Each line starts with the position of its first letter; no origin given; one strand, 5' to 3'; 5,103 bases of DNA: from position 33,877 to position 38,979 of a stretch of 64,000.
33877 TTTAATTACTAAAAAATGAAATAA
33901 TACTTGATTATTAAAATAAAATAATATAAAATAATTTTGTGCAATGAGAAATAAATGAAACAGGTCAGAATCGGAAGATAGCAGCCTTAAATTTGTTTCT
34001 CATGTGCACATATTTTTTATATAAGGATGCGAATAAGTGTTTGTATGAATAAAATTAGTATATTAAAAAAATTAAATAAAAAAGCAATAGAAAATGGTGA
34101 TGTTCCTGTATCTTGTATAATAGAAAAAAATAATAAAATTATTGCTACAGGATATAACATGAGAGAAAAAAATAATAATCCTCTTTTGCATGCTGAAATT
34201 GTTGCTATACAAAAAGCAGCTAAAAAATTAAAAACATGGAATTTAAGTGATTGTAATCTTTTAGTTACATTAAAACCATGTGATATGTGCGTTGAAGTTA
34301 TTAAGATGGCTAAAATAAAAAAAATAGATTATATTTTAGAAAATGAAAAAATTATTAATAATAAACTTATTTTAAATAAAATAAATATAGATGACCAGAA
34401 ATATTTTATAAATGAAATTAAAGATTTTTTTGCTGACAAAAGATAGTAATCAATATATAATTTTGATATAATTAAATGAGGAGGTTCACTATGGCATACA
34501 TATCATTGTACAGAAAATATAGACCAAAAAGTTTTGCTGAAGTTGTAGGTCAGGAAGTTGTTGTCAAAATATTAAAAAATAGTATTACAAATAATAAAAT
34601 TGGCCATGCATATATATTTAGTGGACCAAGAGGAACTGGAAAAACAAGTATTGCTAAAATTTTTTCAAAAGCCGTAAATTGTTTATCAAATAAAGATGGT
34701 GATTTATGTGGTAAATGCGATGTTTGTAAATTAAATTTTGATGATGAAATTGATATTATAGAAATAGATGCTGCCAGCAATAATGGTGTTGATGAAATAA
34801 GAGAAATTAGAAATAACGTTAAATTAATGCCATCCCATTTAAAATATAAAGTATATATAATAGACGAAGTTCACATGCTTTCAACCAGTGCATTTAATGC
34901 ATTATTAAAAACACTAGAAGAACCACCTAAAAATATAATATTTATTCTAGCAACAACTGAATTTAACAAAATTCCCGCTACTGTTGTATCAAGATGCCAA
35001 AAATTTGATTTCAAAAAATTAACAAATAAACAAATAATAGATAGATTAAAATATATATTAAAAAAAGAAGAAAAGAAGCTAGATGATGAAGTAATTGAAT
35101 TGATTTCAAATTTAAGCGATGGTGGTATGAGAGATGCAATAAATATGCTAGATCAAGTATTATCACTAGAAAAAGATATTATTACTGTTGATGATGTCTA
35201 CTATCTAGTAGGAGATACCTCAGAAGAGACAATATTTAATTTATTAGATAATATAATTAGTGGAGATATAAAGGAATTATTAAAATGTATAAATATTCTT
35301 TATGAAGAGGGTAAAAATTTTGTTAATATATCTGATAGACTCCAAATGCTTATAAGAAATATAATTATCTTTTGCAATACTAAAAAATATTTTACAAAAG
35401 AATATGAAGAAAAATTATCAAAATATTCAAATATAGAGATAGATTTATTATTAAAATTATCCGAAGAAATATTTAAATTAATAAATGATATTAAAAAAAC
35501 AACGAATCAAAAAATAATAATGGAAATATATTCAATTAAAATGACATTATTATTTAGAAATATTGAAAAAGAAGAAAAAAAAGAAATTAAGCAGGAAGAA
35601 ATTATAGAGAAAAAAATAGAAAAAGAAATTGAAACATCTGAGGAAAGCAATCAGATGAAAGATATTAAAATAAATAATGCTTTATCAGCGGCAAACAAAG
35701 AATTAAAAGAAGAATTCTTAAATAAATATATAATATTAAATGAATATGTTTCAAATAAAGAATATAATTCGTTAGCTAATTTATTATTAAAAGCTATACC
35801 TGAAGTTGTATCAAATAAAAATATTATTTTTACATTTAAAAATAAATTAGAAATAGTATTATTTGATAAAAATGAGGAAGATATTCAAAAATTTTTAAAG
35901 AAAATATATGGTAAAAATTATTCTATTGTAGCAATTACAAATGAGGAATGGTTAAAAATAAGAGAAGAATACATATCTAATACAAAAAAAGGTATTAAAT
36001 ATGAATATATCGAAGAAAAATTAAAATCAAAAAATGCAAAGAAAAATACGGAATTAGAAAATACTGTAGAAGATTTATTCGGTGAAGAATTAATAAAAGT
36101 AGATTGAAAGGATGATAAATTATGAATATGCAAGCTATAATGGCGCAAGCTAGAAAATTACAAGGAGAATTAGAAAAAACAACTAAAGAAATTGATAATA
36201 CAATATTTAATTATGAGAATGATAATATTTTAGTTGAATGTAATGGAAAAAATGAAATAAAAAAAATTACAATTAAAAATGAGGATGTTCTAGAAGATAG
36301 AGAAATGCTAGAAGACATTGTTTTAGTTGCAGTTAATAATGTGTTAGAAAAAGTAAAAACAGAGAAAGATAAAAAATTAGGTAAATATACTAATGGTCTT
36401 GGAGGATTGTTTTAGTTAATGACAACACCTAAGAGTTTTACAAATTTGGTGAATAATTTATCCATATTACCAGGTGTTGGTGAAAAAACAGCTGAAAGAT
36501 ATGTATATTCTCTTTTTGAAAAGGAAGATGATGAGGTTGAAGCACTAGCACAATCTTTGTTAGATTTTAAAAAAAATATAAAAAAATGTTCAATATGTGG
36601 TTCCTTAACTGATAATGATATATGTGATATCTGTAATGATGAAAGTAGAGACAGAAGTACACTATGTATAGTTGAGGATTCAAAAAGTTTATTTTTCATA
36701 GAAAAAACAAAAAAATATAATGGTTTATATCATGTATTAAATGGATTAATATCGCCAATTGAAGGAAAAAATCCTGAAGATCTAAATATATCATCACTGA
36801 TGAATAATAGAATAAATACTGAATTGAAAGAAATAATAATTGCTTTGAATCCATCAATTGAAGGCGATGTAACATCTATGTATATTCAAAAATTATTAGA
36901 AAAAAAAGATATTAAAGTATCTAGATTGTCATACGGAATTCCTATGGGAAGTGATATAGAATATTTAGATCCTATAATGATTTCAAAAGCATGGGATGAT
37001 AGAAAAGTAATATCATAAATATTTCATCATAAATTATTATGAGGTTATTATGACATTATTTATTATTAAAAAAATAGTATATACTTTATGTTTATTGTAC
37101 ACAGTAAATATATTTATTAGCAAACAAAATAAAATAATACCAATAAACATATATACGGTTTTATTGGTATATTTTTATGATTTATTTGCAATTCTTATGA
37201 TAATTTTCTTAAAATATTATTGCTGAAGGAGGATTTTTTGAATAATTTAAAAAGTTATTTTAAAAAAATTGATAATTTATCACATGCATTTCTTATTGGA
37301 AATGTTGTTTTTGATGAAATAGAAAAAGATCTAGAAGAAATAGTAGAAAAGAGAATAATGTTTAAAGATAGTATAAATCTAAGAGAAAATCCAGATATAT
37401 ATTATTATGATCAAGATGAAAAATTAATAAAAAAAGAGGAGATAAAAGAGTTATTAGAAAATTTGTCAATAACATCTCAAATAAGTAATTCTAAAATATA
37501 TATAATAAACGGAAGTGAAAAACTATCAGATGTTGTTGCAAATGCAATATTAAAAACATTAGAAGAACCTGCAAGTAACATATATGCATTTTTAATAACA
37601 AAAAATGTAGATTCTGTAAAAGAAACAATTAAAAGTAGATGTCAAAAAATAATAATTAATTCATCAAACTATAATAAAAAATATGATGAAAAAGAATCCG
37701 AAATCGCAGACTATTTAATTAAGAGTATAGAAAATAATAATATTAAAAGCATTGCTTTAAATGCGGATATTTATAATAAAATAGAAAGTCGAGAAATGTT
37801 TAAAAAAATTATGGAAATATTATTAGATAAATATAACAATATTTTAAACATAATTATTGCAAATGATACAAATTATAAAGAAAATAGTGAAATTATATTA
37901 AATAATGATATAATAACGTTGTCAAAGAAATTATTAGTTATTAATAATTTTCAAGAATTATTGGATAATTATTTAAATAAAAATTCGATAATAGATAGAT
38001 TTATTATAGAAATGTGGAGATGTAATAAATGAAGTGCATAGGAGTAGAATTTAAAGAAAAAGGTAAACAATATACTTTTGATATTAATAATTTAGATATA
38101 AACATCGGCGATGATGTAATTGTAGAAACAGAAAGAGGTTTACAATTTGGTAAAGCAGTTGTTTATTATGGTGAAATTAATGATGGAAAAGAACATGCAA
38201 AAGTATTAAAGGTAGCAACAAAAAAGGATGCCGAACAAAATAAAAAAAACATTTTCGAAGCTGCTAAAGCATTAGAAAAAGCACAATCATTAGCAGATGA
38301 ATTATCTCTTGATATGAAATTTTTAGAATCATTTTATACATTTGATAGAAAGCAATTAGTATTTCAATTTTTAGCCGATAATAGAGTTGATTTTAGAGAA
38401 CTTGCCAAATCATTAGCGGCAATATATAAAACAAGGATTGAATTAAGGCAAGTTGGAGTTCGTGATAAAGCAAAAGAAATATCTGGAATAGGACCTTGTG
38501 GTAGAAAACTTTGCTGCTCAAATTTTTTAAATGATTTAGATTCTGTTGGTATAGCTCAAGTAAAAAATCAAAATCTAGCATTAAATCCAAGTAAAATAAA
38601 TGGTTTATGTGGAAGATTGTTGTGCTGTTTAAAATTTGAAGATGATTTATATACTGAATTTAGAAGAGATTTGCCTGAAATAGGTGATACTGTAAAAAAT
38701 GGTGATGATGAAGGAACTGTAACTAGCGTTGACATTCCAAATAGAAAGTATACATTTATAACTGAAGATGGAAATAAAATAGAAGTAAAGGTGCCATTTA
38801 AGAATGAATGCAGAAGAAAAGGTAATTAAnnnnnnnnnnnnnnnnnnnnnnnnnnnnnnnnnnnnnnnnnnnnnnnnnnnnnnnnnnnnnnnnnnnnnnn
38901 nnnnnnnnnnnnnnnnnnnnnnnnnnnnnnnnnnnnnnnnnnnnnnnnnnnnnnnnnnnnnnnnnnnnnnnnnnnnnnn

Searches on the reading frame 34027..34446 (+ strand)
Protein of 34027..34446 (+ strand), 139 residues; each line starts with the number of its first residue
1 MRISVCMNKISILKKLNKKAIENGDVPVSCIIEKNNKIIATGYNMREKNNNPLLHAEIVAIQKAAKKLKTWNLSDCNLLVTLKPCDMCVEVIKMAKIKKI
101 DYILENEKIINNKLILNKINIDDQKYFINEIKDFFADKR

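Call 9: search_protein_families(library=ncbifam, proteins=[window:34027-34446:+])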
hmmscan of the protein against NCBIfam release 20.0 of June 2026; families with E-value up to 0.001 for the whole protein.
window:34027-34446:+ (139 aa): 4 families
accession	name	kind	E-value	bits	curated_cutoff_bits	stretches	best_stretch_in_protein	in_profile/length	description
NF008113.2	PRK10860.1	equivalog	2.4e-19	69.8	150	1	15-108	16-109/165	tRNA adenosine(34) deaminase TadA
NF041025.1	antiphage_deaminase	equivalog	5.4e-08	32.1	400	1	54-124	338-407/437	anti-phage dCTP deaminase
TIGR00326.1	eubact_ribD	equivalog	3.6e-07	29.7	156.35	1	27-86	20-70/343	bifunctional diaminohydroxyphosphoribosylaminopyrimidine deaminase/5-amino-6-(5-phosphoribosylamino)uracil reductase RibD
TIGR02571.1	ComEB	equivalog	5.4e-05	23.2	219.45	0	35-123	49-135/151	ComE operon protein 2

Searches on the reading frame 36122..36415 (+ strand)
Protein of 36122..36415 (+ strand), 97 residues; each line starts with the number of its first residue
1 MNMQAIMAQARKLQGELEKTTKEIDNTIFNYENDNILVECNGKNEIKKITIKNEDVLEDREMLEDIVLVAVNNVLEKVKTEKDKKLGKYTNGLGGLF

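Call 9: search_protein_families(library=ncbifam, proteins=[window:36122-36415:+])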
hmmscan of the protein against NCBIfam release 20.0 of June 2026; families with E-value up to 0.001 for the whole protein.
window:36122-36415:+ (97 aa): 1 family
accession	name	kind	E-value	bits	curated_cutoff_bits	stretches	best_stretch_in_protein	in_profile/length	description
TIGR00103.1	DNA_YbaB_EbfC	equivalog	7.5e-15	54.9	49.45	1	2-92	7-97/104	YbaB/EbfC family nucleoid-associated protein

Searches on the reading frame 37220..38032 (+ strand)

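Call 34: search_protein_families(library=pfam, max_evalue=1e-8, proteins=[window:37220-38032:+])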
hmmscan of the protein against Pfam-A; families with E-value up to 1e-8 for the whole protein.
window:37220-38032:+ (270 aa): 1 family
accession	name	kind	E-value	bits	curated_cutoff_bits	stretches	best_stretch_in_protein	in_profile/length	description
PF13177.12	DNA_pol3_delta2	-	1.9e-26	93.4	27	1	49-147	60-158/161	DNA polymerase III, delta subunit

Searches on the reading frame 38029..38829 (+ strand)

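Call 34: search_protein_families(library=pfam, max_evalue=1e-8, proteins=[window:38029-38829:+])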
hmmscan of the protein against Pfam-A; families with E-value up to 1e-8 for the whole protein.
window:38029-38829:+ (266 aa): 1 family
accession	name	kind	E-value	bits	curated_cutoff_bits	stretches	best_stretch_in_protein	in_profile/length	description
PF04468.17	PSP1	-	2.5e-25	89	27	1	58-142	2-86/86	PSP1 C-terminal conserved region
